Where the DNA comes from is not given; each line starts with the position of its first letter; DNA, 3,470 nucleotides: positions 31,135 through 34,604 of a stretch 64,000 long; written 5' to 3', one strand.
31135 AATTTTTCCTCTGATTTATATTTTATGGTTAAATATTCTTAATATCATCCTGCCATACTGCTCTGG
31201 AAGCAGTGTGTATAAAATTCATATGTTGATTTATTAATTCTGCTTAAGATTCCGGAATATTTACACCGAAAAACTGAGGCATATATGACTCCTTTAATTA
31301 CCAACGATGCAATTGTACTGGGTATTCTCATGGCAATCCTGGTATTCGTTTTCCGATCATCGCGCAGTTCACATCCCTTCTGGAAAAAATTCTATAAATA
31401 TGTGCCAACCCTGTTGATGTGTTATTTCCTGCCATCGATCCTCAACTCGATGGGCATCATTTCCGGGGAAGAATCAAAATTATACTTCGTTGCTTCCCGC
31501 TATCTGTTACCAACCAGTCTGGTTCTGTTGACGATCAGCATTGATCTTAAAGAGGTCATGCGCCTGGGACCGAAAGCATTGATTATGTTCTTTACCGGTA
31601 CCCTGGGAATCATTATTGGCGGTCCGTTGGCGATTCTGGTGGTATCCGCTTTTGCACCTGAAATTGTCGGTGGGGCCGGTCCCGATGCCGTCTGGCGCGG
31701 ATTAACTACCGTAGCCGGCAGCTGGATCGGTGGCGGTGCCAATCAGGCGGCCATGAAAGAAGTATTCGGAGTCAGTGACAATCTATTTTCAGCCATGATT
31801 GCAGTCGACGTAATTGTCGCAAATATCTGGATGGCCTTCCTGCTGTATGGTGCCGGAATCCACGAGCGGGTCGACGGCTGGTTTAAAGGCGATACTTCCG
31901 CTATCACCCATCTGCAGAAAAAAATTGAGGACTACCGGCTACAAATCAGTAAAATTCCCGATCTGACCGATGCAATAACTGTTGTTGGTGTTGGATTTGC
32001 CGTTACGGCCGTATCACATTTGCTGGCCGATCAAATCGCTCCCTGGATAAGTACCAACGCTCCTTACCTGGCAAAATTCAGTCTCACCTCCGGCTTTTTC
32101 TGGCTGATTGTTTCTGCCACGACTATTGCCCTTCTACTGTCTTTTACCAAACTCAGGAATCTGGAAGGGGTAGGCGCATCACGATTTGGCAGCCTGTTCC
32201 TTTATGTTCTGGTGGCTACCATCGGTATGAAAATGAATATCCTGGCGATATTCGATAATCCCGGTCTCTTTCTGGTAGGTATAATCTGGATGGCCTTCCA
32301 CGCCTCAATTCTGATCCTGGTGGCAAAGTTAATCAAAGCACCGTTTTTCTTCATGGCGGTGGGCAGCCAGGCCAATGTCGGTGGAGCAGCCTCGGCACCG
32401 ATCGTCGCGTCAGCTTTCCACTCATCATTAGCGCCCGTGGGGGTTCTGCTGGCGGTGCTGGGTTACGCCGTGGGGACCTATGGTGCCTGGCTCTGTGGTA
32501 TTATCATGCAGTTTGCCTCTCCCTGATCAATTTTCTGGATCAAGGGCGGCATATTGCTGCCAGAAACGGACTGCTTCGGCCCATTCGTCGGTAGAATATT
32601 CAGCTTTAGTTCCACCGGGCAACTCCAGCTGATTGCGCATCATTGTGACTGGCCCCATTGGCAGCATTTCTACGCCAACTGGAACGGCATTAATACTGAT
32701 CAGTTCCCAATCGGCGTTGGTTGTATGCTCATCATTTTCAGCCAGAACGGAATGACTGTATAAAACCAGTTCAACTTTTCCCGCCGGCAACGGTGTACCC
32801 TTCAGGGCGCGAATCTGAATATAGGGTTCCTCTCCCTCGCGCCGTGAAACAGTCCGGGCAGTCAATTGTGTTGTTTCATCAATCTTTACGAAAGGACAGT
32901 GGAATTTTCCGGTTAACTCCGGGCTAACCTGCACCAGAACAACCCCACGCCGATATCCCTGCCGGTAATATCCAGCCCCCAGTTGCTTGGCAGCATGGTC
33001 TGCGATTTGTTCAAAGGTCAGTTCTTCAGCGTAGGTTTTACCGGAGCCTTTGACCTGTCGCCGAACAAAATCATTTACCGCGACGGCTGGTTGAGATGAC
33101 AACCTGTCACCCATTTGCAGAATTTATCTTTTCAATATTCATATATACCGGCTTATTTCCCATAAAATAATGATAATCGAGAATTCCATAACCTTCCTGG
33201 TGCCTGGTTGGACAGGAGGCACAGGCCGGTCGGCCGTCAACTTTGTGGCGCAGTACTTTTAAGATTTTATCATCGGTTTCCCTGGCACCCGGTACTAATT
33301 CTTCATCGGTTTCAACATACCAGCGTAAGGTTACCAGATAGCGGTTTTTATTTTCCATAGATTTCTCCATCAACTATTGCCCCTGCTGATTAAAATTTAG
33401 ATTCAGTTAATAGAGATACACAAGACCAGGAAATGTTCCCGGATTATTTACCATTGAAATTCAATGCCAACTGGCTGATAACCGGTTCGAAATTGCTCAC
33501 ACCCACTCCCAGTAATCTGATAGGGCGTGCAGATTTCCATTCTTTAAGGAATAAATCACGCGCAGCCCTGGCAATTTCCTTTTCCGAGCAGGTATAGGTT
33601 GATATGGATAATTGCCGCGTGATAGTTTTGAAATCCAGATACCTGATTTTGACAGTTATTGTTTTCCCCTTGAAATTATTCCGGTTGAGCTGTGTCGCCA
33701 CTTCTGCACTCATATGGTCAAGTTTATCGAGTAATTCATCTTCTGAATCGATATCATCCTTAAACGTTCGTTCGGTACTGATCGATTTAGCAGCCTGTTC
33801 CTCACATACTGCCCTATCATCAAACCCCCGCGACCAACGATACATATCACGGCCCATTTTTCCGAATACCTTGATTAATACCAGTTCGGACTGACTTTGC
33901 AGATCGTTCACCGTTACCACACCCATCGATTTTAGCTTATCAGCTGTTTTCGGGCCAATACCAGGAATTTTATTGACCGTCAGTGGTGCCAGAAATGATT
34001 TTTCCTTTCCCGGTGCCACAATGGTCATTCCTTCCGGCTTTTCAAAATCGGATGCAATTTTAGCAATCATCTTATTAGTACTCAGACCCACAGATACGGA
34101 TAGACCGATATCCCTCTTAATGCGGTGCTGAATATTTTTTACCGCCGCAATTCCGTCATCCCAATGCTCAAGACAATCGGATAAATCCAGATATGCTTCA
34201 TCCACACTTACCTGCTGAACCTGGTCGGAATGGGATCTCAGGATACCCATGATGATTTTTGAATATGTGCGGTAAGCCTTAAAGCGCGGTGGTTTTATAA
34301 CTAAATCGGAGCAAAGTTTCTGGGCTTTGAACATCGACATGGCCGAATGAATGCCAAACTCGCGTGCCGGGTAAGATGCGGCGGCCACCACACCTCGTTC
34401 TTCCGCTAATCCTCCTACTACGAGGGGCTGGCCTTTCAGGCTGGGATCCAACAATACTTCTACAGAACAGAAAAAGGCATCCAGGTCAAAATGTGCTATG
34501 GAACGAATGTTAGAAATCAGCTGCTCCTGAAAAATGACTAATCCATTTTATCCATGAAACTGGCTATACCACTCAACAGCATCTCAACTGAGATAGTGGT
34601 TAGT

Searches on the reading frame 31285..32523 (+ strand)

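Call 83: search_protein_families(library=pfam, proteins=[window:31285-32523:+], max_evalue=0.001)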
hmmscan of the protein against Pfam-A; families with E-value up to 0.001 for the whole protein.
window:31285-32523:+ (413 aa): 1 family
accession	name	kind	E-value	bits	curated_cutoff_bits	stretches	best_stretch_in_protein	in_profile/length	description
PF05684.17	DUF819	-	6.4e-90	302.4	27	1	14-409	2-377/379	Protein of unknown function (DUF819)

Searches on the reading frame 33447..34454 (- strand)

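Call 83: search_protein_families(library=pfam, proteins=[window:33447-34454:-], max_evalue=0.001)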
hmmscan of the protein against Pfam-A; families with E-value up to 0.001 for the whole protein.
window:33447-34454:- (336 aa): 7 families
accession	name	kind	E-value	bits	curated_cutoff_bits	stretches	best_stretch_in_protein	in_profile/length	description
PF00817.25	IMS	-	1.9e-42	145.1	23.2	1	2-136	14-148/148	impB/mucB/samB family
PF11799.13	IMS_C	-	6.2e-30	104.3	20.7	1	223-324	2-101/109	impB/mucB/samB family C-terminal domain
PF21999.2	IMS_HHH_1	-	5e-11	43.3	27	1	162-212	2-53/53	DNA polymerase-iota, thumb domain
PF11798.14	IMS_HHH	-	6e-09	36.1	24.4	1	148-179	1-32/32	IMS family HHH motif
PF14520.12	HHH_5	-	1.6e-05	25.7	27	1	160-196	4-40/57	Helix-hairpin-helix domain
PF10391.15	DNA_pol_lambd_f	-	8e-05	22.8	29.8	1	162-189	5-34/51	Fingers domain of DNA polymerase lambda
PF11731.14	Cdd1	-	0.0007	20.2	25.5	0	160-193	8-41/86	Pathogenicity locus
